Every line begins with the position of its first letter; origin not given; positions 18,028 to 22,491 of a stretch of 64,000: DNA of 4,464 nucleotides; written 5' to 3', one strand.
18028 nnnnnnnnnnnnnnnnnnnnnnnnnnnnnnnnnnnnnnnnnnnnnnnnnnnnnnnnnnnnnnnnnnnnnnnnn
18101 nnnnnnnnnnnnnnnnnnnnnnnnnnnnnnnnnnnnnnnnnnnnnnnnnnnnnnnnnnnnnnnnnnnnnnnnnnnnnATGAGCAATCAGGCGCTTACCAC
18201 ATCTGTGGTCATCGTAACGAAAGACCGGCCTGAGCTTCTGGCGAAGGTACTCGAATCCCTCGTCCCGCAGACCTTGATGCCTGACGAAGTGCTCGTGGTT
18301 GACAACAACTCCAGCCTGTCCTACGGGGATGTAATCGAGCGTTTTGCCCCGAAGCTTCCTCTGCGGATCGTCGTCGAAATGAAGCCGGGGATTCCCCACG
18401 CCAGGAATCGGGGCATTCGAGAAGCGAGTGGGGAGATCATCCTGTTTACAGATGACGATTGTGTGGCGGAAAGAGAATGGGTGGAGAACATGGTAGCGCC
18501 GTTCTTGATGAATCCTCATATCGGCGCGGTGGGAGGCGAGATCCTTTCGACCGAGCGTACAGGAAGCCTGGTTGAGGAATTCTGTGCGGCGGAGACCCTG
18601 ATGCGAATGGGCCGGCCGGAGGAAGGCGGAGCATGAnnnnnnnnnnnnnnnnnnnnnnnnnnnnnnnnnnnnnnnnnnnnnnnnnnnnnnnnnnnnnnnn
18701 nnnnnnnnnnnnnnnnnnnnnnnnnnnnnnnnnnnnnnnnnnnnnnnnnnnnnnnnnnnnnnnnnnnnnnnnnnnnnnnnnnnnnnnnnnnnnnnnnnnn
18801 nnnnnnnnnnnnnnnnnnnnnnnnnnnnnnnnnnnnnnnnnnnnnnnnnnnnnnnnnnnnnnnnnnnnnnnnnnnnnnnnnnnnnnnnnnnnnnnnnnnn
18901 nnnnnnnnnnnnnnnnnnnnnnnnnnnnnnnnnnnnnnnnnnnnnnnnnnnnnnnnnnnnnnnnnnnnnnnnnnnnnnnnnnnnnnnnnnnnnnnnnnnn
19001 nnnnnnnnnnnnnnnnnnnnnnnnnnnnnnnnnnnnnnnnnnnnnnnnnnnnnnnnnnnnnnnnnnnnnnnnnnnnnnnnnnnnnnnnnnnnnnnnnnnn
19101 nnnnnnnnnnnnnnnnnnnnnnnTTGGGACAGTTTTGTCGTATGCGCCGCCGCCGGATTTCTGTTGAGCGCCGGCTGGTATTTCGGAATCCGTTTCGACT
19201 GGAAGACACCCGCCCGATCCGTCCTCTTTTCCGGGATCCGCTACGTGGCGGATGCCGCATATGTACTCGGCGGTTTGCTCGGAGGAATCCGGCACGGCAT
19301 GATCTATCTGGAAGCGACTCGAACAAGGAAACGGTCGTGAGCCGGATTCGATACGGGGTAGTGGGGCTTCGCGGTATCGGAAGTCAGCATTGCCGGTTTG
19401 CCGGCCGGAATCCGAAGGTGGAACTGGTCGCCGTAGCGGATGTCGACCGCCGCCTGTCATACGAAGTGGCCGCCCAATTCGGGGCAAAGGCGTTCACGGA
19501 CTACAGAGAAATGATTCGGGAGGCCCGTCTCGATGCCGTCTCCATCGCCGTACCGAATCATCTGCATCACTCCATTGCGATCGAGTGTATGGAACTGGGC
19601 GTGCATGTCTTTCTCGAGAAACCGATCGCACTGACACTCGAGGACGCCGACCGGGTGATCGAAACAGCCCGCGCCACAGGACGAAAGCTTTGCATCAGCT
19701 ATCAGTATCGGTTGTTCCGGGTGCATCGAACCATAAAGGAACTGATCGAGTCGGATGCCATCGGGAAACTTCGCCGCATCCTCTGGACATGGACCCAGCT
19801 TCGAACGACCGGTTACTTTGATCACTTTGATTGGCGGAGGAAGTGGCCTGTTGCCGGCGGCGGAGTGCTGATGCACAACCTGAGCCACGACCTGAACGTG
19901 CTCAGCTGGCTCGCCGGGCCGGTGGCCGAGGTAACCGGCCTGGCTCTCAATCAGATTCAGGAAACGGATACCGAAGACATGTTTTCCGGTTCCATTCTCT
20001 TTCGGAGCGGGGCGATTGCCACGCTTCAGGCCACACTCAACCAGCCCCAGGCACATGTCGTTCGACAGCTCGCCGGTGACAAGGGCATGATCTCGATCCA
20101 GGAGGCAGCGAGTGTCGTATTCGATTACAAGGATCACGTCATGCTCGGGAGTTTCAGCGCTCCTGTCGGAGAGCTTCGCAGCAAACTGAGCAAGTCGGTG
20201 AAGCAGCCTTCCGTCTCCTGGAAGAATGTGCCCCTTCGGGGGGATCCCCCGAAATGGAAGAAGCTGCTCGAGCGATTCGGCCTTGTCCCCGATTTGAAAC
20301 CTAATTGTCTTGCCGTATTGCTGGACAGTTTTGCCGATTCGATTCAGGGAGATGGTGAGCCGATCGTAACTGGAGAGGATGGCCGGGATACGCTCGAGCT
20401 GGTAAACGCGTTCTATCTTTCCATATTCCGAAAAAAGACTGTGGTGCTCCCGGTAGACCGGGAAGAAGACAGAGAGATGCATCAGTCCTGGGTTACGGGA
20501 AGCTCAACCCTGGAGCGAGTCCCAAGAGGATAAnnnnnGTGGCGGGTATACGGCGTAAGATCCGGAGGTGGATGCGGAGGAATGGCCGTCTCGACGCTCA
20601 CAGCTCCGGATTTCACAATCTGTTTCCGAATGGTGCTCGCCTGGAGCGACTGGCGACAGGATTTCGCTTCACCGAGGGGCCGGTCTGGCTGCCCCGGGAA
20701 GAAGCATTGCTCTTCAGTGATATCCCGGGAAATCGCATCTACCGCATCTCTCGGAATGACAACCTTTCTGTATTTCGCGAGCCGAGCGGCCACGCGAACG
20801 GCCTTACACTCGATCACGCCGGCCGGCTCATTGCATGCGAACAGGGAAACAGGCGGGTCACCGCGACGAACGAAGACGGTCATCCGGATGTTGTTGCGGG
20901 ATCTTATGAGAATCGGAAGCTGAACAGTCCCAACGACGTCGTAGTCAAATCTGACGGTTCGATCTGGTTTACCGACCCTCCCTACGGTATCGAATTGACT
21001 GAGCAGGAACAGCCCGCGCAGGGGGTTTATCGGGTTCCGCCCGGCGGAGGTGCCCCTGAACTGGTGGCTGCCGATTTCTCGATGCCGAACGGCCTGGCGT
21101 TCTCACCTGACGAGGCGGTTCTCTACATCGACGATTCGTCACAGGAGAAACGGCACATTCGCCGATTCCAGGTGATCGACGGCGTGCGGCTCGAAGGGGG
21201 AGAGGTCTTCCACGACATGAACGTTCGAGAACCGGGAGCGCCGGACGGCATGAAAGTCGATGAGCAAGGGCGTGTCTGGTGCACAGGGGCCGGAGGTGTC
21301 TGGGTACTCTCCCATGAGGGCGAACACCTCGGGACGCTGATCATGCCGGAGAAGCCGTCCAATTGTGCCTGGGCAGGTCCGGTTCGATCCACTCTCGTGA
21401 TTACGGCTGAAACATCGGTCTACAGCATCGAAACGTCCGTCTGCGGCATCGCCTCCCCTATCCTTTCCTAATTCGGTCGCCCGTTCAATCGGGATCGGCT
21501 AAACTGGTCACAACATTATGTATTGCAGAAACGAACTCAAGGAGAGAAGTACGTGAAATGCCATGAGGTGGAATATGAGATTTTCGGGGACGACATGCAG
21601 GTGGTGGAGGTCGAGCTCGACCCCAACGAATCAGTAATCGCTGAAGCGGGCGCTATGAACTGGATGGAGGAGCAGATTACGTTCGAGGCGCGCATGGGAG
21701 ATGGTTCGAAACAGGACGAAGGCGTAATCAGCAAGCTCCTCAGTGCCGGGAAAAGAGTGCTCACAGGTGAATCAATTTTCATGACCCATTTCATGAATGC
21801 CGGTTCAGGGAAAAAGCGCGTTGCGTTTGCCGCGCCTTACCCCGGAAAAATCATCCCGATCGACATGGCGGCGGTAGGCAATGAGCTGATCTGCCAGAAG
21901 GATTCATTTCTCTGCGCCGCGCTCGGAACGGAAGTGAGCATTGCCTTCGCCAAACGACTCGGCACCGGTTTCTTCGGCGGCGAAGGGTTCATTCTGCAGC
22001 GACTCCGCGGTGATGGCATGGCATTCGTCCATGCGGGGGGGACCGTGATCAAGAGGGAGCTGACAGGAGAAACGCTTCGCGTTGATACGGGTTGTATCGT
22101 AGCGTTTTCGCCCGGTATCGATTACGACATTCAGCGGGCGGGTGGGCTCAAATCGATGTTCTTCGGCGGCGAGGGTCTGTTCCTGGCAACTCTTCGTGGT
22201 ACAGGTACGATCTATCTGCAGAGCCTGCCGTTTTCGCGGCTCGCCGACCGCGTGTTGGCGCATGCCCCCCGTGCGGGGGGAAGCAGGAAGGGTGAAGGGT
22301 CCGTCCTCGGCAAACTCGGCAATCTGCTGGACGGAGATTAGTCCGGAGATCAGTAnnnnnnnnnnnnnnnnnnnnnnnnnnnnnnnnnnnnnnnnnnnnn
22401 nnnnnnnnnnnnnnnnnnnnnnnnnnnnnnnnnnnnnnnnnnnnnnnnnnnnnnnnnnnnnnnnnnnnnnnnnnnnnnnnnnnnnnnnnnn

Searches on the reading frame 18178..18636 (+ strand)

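Call 45: search_protein_families(library=pfam, proteins=[window:18178-18636:+], max_evalue=0.00001)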
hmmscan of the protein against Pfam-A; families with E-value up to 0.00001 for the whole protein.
window:18178-18636:+ (152 aa): 2 families
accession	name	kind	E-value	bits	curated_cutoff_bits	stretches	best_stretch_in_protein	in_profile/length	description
PF00535.33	Glycos_transf_2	-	1.4e-23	84.1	23.3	1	9-120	1-114/168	Glycosyl transferase family 2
PF13641.12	Glyco_tranf_2_3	-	6.7e-10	39.8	27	1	8-127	3-128/230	Glycosyltransferase like family 2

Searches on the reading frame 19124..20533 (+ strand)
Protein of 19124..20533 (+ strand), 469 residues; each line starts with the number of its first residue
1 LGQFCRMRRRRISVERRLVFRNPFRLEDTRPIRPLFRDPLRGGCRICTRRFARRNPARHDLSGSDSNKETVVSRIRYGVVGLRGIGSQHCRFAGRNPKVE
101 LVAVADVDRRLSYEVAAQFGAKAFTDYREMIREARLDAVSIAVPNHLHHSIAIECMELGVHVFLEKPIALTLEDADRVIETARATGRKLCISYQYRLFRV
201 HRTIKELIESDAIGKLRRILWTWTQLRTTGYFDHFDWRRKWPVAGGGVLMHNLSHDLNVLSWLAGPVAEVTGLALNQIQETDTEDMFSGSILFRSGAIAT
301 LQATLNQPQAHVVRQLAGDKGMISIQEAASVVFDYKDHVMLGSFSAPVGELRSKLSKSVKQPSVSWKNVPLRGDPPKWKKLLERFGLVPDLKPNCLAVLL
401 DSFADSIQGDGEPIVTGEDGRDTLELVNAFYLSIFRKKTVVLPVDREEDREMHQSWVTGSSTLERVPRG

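Call 45: search_protein_families(library=pfam, proteins=[window:19124-20533:+], max_evalue=0.00001)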
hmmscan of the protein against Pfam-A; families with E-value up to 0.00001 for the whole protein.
window:19124-20533:+ (469 aa): 3 families
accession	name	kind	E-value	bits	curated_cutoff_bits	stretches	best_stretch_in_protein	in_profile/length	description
PF01408.29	GFO_IDH_MocA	-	2.7e-29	102.7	24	1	75-191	1-118/120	Oxidoreductase family, NAD-binding Rossmann fold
PF22725.1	GFO_IDH_MocA_C3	-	2.4e-22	79.7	27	1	201-323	1-123/124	GFO/IDH/MocA C-terminal domain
PF02894.22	GFO_IDH_MocA_C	-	1.7e-18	67.6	22.9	1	205-440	1-216/218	Oxidoreductase family, C-terminal alpha/beta domain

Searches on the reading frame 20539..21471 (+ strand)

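Call 45: search_protein_families(library=pfam, proteins=[window:20539-21471:+], max_evalue=0.00001)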
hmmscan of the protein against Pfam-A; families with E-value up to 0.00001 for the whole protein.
window:20539-21471:+ (310 aa): 1 family
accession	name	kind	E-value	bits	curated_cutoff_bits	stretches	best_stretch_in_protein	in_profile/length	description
PF08450.18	SGL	-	5.2e-50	170.8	26.3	1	44-290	1-244/246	SMP-30/Gluconolactonase/LRE-like region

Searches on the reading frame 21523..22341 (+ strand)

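Call 45: search_protein_families(library=pfam, proteins=[window:21523-22341:+], max_evalue=0.00001)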
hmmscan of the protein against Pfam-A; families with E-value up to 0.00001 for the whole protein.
window:21523-22341:+ (272 aa): 1 family
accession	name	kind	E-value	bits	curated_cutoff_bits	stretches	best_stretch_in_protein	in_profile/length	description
PF01987.23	AIM24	-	3.8e-74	249.3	25.7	1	18-235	1-205/205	Mitochondrial biogenesis AIM24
